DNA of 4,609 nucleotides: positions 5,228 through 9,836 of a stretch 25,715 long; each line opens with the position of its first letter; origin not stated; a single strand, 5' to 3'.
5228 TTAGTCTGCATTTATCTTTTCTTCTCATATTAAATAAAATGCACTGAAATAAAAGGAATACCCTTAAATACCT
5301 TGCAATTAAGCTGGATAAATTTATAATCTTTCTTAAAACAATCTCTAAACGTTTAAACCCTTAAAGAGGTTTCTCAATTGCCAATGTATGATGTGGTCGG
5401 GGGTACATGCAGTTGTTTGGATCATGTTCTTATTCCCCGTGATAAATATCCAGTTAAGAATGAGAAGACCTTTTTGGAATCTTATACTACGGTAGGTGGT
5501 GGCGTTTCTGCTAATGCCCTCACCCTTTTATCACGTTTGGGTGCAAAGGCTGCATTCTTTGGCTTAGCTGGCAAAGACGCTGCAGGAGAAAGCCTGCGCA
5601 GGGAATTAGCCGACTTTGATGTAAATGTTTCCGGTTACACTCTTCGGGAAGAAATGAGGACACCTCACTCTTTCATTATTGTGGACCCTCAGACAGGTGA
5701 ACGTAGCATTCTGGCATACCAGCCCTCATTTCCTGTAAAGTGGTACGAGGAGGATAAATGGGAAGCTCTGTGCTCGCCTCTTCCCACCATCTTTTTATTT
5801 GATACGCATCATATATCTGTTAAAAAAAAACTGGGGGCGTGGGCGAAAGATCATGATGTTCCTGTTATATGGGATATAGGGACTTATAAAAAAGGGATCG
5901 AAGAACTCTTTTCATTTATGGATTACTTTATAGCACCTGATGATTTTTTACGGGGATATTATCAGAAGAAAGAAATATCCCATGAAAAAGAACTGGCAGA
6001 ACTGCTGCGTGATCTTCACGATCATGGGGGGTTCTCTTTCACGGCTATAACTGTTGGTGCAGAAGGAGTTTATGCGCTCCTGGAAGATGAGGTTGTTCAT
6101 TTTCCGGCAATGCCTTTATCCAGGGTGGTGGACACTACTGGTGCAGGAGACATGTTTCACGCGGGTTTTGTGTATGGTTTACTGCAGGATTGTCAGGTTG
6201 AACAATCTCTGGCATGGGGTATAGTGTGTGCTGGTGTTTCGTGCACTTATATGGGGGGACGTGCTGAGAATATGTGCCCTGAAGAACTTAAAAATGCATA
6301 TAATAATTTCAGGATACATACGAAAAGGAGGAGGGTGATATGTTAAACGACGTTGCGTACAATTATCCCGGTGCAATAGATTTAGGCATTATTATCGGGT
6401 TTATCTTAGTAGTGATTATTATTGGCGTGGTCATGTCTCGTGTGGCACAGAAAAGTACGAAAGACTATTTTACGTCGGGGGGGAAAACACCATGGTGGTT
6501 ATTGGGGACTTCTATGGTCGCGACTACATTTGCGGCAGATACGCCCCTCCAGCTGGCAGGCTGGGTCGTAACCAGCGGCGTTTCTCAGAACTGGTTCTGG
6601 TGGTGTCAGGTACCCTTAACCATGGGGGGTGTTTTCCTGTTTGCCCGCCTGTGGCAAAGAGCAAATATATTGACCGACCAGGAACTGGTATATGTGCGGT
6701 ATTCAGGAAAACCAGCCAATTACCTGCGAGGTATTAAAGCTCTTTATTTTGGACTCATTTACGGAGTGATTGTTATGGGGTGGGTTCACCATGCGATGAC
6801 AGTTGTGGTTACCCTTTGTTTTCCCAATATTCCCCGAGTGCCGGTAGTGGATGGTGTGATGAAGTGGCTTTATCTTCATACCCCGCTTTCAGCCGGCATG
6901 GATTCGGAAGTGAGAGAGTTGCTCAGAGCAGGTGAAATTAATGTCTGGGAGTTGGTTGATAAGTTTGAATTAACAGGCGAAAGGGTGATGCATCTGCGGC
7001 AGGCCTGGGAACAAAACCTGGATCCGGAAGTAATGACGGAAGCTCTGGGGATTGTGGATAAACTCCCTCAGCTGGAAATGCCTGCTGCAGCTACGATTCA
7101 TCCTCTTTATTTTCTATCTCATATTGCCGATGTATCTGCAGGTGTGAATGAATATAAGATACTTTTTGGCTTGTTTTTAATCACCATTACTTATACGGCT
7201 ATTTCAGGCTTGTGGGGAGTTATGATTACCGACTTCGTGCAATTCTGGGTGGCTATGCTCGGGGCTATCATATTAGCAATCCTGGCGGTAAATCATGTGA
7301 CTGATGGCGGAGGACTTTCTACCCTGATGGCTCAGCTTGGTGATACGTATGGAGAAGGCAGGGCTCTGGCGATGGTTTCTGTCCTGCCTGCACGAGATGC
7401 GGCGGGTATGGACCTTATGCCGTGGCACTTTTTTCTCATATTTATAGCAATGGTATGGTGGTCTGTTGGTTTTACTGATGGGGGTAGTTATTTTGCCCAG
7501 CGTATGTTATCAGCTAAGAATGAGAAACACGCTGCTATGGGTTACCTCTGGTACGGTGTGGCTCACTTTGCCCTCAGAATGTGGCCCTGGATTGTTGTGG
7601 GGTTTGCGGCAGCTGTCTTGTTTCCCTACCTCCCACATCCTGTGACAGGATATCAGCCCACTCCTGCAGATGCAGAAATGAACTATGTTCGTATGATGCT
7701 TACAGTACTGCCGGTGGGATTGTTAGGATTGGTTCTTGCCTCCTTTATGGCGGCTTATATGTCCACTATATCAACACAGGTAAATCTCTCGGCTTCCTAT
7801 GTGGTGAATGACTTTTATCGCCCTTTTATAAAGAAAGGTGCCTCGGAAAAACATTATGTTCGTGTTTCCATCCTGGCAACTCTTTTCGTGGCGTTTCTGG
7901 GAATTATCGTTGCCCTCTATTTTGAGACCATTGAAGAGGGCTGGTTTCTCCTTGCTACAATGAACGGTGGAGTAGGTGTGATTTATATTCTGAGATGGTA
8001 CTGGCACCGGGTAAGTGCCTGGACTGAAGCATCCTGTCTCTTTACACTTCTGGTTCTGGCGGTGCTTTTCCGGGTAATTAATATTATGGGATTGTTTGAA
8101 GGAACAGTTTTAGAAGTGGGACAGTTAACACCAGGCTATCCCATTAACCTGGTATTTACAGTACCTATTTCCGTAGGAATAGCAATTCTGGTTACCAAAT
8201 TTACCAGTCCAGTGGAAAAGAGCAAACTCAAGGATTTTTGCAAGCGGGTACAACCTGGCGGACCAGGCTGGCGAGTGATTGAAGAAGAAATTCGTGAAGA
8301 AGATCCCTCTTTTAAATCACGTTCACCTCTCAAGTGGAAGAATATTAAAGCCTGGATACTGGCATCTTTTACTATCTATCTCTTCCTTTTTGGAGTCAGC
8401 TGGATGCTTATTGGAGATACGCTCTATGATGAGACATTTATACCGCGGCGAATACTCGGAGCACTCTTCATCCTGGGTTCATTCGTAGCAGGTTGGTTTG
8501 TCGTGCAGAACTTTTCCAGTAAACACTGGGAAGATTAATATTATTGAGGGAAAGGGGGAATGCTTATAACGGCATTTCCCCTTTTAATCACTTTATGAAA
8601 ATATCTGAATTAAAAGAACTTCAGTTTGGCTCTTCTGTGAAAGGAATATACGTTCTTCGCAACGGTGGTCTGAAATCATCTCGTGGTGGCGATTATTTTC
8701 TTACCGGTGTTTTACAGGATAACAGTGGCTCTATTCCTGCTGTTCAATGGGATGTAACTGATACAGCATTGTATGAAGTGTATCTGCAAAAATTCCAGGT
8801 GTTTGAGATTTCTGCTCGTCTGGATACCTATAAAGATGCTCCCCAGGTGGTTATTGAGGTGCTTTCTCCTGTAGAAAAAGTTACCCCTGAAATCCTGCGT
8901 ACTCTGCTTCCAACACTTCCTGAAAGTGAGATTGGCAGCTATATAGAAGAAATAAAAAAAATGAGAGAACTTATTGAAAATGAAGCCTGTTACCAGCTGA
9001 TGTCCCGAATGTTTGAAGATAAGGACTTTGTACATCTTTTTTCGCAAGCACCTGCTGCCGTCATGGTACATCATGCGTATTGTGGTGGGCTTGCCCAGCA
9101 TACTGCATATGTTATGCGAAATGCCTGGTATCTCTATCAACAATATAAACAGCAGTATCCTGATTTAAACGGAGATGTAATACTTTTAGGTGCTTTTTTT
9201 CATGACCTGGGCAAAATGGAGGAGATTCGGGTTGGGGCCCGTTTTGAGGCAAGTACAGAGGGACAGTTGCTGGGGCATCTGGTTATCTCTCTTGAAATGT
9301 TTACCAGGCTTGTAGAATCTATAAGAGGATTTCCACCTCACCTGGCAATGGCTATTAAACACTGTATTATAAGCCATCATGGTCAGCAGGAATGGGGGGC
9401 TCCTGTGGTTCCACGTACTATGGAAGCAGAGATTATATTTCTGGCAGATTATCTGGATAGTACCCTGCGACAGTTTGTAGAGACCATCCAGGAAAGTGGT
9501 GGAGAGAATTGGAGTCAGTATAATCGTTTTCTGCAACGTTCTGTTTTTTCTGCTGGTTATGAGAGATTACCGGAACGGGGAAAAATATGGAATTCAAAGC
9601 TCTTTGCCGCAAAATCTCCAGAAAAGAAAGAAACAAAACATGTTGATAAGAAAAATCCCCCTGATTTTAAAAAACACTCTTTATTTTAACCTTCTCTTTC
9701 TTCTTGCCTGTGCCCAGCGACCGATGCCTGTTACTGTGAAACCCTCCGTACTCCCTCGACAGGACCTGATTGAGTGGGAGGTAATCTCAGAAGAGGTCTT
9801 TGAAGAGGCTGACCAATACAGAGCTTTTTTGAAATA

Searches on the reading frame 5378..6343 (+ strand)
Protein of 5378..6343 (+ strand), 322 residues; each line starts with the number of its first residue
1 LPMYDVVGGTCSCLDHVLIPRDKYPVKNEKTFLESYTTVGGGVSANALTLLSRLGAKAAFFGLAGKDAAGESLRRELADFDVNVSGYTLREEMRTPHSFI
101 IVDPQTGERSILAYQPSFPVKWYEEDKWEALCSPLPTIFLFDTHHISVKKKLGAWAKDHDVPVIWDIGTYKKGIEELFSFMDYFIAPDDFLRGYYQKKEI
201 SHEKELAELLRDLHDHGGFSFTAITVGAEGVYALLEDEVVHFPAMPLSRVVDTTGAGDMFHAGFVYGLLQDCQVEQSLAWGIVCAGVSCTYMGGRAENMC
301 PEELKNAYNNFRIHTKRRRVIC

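Call 23: search_protein_families(library=pfam, proteins=[window:5378-6343:+], max_evalue=0.01)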
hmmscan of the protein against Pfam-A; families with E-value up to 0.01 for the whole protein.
window:5378-6343:+ (322 aa): 1 family
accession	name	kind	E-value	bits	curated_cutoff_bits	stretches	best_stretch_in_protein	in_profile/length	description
PF00294.29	PfkB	-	8.3e-39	134.1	25.8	1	12-296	5-297/302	pfkB family carbohydrate kinase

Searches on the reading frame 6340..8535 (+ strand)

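Call 23: search_protein_families(library=pfam, proteins=[window:6340-8535:+], max_evalue=0.01)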
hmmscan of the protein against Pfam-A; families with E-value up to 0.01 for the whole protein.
window:6340-8535:+ (732 aa): 1 family
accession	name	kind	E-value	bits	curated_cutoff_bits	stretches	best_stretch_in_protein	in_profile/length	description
PF00474.23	SSF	-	6.5e-36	124.5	22.8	2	266-559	115-395/406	Sodium:solute symporter family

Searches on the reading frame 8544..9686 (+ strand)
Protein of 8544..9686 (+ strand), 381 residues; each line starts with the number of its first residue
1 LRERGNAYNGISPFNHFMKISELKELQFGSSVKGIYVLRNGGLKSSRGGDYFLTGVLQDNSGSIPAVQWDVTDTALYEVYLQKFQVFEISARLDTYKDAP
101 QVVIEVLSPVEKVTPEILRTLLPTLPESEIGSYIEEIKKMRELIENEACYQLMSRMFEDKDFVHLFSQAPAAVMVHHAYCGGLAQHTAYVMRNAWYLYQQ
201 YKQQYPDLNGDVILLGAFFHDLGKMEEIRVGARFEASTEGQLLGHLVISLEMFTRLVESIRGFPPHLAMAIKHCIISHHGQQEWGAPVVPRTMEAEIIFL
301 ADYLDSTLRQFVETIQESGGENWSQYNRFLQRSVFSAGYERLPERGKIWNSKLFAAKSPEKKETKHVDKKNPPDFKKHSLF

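Call 23: search_protein_families(library=pfam, proteins=[window:8544-9686:+], max_evalue=0.01)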
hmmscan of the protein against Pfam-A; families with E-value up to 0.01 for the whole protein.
window:8544-9686:+ (381 aa): 1 family
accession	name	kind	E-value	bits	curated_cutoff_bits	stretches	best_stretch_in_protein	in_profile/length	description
PF01966.28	HD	-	1.4e-08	35.4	22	1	184-305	2-114/116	HD domain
